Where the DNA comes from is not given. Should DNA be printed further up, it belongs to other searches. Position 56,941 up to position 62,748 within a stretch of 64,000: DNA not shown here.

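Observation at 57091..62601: Giant membrane-anchored S8 protease combining dockerin-like and cohesin-like modules in one chain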

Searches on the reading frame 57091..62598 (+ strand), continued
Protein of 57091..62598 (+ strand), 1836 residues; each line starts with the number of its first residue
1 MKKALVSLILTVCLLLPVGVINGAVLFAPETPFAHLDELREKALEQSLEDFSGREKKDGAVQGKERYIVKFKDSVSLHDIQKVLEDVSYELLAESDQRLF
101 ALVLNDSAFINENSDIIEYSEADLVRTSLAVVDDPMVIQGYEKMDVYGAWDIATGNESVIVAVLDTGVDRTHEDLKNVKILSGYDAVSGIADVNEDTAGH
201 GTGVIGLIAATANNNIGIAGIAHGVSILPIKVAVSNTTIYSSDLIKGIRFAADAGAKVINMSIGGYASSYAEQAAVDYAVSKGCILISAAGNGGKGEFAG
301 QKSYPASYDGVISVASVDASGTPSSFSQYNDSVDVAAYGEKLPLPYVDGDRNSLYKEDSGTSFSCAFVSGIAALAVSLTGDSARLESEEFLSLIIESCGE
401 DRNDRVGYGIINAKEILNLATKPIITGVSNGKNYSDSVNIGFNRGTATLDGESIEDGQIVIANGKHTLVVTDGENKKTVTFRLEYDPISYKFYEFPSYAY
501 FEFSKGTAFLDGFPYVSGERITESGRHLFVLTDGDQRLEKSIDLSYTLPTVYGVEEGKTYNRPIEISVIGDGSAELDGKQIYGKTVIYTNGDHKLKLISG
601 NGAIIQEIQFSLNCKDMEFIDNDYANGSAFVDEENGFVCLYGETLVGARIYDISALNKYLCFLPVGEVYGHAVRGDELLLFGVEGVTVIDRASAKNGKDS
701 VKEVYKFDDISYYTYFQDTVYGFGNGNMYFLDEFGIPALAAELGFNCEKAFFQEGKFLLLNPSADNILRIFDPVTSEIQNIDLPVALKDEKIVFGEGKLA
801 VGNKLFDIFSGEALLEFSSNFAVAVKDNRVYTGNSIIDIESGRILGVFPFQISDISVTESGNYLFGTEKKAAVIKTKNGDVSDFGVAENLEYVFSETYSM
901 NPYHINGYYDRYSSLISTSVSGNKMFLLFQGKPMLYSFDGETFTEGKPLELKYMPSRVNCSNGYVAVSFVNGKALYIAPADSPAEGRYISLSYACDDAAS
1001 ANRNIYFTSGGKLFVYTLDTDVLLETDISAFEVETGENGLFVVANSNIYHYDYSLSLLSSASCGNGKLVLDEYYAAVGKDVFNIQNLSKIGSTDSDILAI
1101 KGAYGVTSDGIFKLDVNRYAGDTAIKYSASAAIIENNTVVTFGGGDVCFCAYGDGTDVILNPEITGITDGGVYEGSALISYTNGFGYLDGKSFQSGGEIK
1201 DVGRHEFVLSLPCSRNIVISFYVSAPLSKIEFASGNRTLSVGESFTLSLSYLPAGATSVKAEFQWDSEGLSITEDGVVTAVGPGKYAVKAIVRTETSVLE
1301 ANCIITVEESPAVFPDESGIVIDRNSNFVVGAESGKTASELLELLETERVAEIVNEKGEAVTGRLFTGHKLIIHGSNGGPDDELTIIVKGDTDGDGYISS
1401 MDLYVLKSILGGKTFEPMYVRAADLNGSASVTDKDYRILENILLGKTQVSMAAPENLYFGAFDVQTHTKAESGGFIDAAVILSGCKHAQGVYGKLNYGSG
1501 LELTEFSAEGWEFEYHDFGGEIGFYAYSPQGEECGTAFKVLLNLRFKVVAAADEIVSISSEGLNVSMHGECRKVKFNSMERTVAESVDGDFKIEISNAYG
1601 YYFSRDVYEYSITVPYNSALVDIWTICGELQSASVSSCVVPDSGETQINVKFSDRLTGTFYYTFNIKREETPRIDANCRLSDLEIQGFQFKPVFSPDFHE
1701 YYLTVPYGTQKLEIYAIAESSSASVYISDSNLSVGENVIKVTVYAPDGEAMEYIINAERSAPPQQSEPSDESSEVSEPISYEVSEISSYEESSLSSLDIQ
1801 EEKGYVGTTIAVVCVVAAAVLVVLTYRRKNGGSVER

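Call 8: find_homologous_proteins(query=window:57091-62598:+, max_evalue=0.00001)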
Query window:57091-62598:+ (1836 aa): 572 proteins with E <= 0.00001 among 8000 candidates; the best 120 are listed.
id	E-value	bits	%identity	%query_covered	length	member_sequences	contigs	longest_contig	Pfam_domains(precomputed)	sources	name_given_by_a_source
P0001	0.0e+0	4081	100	100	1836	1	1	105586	PF12733.14,PF00404.25,PF00082.28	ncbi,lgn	-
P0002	0.0e+0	3551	86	100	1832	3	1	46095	PF12733.14,PF00404.25,PF00082.28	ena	-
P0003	0.0e+0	1717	46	96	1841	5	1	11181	PF12733.14,PF00082.28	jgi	-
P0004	0.0e+0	1705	47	96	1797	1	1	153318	PF12733.14,PF00082.28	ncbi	-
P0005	0.0e+0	1698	47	96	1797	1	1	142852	PF12733.14,PF00082.28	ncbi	-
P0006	0.0e+0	1690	47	97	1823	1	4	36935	PF12733.14,PF00082.28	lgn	-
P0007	0.0e+0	1688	46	98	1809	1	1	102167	PF12733.14,PF00082.28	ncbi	-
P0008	0.0e+0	1684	46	96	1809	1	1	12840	PF12733.14,PF00082.28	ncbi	-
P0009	0.0e+0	1684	46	95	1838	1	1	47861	PF12733.14,PF00404.25,PF00082.28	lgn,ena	-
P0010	0.0e+0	1675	46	97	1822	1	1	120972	PF12733.14,PF00404.25,PF00082.28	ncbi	-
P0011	0.0e+0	1664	46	96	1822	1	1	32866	PF12733.14,PF00082.28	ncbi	-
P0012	0.0e+0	1659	47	97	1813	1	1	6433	PF12733.14,PF00404.25,PF00082.28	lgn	-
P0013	0.0e+0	1654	45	97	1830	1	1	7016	PF12733.14,PF00404.25,PF00082.28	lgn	-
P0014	0.0e+0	1644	46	97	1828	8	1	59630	PF12733.14,PF00404.25,PF00082.28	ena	-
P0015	0.0e+0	1641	45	96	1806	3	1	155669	PF12733.14,PF00404.25,PF00082.28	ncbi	-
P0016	0.0e+0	1638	45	97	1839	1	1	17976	PF12733.14,PF00082.28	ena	-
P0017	0.0e+0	1638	45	96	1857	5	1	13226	PF12733.14,PF00082.28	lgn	-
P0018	0.0e+0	1637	46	94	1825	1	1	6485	PF12733.14,PF00404.25,PF00082.28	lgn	-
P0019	0.0e+0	1637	46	95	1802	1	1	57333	PF12733.14,PF00082.28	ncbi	-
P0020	0.0e+0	1628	44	100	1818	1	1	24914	PF12733.14,PF00082.28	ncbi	-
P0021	0.0e+0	1622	45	95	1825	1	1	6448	PF12733.14,PF00404.25,PF00082.28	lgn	-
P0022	0.0e+0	1618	44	100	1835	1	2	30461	PF12733.14,PF00082.28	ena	-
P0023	0.0e+0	1618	45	96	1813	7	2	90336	PF12733.14,PF00404.25,PF00082.28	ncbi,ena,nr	ncbi:MAG: S8 family serine peptidase [Clostridia bacterium]|nr:S8 family serine peptidase [Clostridi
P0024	0.0e+0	1617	45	97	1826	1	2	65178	PF12733.14,PF00404.25,PF00082.28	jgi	-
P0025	0.0e+0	1610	45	95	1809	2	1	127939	PF12733.14,PF00082.28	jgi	-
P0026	0.0e+0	1605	44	97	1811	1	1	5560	PF12733.14,PF00404.25,PF00082.28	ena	-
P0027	0.0e+0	1596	45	96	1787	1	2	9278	PF12733.14,PF00082.28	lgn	-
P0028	0.0e+0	1595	45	95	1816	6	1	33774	PF00082.28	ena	-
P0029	0.0e+0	1594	44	96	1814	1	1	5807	PF12733.14,PF00082.28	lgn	-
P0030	0.0e+0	1591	44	97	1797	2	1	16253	PF12733.14,PF00404.25,PF00082.28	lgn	-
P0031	0.0e+0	1585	44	96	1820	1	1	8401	PF00404.25,PF00082.28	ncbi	-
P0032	0.0e+0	1582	44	96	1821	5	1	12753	PF12733.14,PF00404.25,PF00082.28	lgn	-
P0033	0.0e+0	1577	45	96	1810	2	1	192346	PF00404.25,PF00082.28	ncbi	-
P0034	0.0e+0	1577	44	96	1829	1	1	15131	PF12733.14,PF00404.25,PF00082.28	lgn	-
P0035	0.0e+0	1574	45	96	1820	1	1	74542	PF12733.14,PF00404.25,PF00082.28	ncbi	-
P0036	0.0e+0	1572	42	98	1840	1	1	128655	PF00404.25,PF00082.28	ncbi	-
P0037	0.0e+0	1570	44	96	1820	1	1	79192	PF00404.25,PF00082.28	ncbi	-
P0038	0.0e+0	1568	44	98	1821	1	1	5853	PF12733.14,PF00404.25,PF00082.28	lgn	-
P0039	0.0e+0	1568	44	97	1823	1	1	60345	PF12733.14,PF00404.25,PF00082.28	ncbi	-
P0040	0.0e+0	1566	44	94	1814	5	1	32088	PF12733.14,PF00082.28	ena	-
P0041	0.0e+0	1565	43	98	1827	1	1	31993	PF00404.25,PF00082.28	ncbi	-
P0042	0.0e+0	1561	44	97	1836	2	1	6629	PF12733.14,PF00404.25,PF00082.28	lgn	-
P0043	0.0e+0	1559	44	97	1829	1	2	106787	PF12733.14,PF00082.28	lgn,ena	-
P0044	0.0e+0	1558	45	95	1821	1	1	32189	PF12733.14,PF00082.28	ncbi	-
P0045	0.0e+0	1558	44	96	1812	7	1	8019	PF12733.14,PF00082.28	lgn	-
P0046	0.0e+0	1557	44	96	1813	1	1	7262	PF12733.14,PF00404.25,PF00082.28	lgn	-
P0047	0.0e+0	1553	44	95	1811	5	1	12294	PF12733.14,PF00404.25,PF25852.1,PF00082.28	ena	-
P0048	0.0e+0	1551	42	100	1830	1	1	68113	PF00404.25,PF00082.28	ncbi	-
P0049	0.0e+0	1551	44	96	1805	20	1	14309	PF12733.14,PF00404.25,PF00082.28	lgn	-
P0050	0.0e+0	1550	43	97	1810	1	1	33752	PF12733.14,PF00404.25,PF00082.28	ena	-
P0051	0.0e+0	1545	44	96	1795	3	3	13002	PF12733.14,PF00404.25,PF00082.28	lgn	-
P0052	0.0e+0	1541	44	96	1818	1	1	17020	PF12733.14,PF02368.25,PF00082.28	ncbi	-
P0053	0.0e+0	1540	43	97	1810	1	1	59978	PF12733.14,PF00404.25,PF00082.28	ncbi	-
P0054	0.0e+0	1533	42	99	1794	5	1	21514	PF12733.14,PF00404.25,PF00082.28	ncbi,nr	ncbi:MAG: S8 family serine peptidase [Clostridia bacterium]|nr:S8 family serine peptidase [Clostridi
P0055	0.0e+0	1532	43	97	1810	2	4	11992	PF12733.14,PF00082.28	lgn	-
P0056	0.0e+0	1524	43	96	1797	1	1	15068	PF12733.14,PF00404.25,PF00082.28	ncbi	-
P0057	0.0e+0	1518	42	97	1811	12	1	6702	PF12733.14,PF00082.28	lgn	-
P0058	0.0e+0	1514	43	96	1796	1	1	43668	PF12733.14,PF00404.25,PF00082.28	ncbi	-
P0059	0.0e+0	1510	43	94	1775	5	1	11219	PF12733.14,PF00082.28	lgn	-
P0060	0.0e+0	1509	43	97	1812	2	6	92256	PF12733.14,PF00082.28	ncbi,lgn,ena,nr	ncbi:MAG: S8 family serine peptidase [Clostridia bacterium]|nr:S8 family serine peptidase [Clostridi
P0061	0.0e+0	1509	42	100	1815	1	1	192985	PF12733.14,PF00082.28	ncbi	-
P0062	0.0e+0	1500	43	96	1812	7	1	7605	PF12733.14,PF00404.25,PF00082.28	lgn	-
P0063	0.0e+0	1496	42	96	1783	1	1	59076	PF12733.14,PF00404.25,PF00082.28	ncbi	-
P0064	0.0e+0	1493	42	96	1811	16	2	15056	PF12733.14,PF00082.28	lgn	-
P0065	0.0e+0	1490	43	96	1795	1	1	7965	PF12733.14,PF00404.25,PF00082.28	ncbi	-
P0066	0.0e+0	1490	43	100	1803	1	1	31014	PF12733.14,PF00082.28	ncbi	-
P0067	0.0e+0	1484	41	100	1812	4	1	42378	PF12733.14,PF00082.28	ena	-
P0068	0.0e+0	1479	43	100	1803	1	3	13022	PF12733.14,PF00082.28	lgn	-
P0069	0.0e+0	1470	42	96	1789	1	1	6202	PF12733.14,PF00404.25,PF00082.28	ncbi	-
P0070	0.0e+0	1456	42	97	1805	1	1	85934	PF12733.14,PF00404.25,PF02368.25,PF00082.28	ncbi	-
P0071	0.0e+0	1405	41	97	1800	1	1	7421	PF12733.14,PF00404.25,PF00082.28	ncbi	-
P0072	0.0e+0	1403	42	94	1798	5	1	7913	PF12733.14,PF00404.25,PF00082.28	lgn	-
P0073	0.0e+0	1369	40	100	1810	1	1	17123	PF12733.14,PF00082.28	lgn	-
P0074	0.0e+0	1311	39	97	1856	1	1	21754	PF12733.14,PF00082.28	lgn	-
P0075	0.0e+0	1272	38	97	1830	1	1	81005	PF12733.14,PF00082.28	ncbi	-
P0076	0.0e+0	1262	38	97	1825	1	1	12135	PF12733.14,PF00082.28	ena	-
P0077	0.0e+0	1259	39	97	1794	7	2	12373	PF12733.14,PF00404.25,PF00082.28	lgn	-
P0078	0.0e+0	1204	38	97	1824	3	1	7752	PF12733.14,PF00404.25,PF00082.28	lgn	-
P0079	0.0e+0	1187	38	94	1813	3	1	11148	PF12733.14,PF00082.28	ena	-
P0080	0.0e+0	1154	37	96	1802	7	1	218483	PF12733.14,PF00082.28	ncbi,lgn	-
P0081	0.0e+0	1140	37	96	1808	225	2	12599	PF12733.14,PF00082.28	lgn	-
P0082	0.0e+0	1104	36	96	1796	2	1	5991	PF00082.28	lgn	-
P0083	0.0e+0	1041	36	96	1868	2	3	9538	PF12733.14,PF02368.25,PF00082.28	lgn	-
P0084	0.0e+0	1018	35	97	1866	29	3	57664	PF12733.14,PF02368.25,PF00082.28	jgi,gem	-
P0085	9.9e-289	980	34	100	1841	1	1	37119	PF12733.14,PF00404.25,PF02368.25,PF00082.28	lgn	-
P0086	2.5e-277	942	35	91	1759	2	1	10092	PF12733.14,PF00404.25,PF00082.28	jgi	-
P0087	2.8e-268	912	40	70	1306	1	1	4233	PF00082.28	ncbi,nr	ncbi:MAG: S8 family serine peptidase, partial [Clostridia bacterium]|nr:S8 family serine peptidase [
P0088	5.6e-267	907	33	97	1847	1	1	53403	PF12733.14,PF00082.28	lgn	-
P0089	3.6e-259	882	33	97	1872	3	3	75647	PF12733.14,PF00404.25,PF00082.28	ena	-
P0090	5.4e-257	874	32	100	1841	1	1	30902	PF12733.14,PF00404.25,PF00082.28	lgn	-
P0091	1.7e-245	836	32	98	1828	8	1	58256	PF12733.14,PF00082.28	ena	-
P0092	3.8e-244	832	33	94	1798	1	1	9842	PF12733.14,PF00404.25,PF00082.28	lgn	-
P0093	7.8e-243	827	33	94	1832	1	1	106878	PF12733.14,PF00404.25,PF00082.28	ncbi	-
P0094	6.7e-242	824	33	96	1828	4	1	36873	PF12733.14,PF00404.25,PF00082.28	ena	-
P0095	2.0e-238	813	32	96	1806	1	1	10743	PF12733.14,PF00404.25,PF00082.28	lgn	-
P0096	4.5e-238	812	33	96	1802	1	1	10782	PF12733.14,PF00404.25,PF00082.28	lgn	-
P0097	3.6e-235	802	33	95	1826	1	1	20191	PF00404.25,PF00082.28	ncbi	-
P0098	6.5e-232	791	31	95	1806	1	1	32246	PF12733.14,PF00404.25,PF00082.28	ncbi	-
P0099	3.6e-231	789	32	95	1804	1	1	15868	PF12733.14,PF00404.25,PF00082.28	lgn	-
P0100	2.0e-228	780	33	95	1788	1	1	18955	PF12733.14,PF00404.25,PF00082.28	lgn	-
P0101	1.9e-226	773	32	95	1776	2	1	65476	PF12733.14,PF00404.25,PF00082.28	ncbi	-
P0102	2.2e-222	760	32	98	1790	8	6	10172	PF12733.14,PF00404.25,PF00082.28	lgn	-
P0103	1.2e-221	757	32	94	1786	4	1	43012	PF12733.14,PF00404.25,PF00082.28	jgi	-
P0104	1.7e-217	743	31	98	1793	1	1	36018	PF12733.14,PF00404.25,PF00082.28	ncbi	-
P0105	1.1e-216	741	33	96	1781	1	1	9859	PF12733.14,PF00404.25,PF00963.25,PF00082.28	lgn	-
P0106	3.9e-216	739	31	96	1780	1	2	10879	PF12733.14,PF00404.25,PF00082.28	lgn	-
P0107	6.0e-216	738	32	97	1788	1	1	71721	PF12733.14,PF00404.25,PF00082.28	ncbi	-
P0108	1.0e-215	738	32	93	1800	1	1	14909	PF12733.14,PF00404.25,PF00082.28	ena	-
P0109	1.1e-214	734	32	95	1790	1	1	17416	PF12733.14,PF00404.25,PF00082.28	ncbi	-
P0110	1.8e-213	730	32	94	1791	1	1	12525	PF12733.14,PF00404.25,PF00963.25,PF00082.28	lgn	-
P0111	1.5e-211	724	36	67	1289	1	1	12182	PF00082.28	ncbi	ncbi:MAG: hypothetical protein CVU97_05865, partial [Firmicutes bacterium HGW-Firmicutes-21]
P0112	5.8e-210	718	31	97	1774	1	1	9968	PF12733.14,PF00404.25,PF00082.28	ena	-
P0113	6.2e-210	718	31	98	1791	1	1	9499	PF12733.14,PF00404.25,PF00082.28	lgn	-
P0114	1.8e-209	717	32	93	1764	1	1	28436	PF12733.14,PF00404.25,PF00082.28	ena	-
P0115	3.6e-209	716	32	96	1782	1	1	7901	PF12733.14,PF00404.25,PF00082.28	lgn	-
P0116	8.3e-207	708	31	95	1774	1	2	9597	PF12733.14,PF00404.25,PF00082.28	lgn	-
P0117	7.9e-206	705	31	95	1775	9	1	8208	PF12733.14,PF00404.25,PF00082.28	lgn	-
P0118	8.4e-194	665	36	47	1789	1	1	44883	PF00404.25,PF00082.28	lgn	-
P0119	7.8e-190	652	31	97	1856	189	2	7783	PF12733.14,PF00963.25,PF02368.25,PF00082.28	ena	-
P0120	1.6e-187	644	30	97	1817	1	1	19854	PF12733.14,PF00404.25,PF00082.28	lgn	-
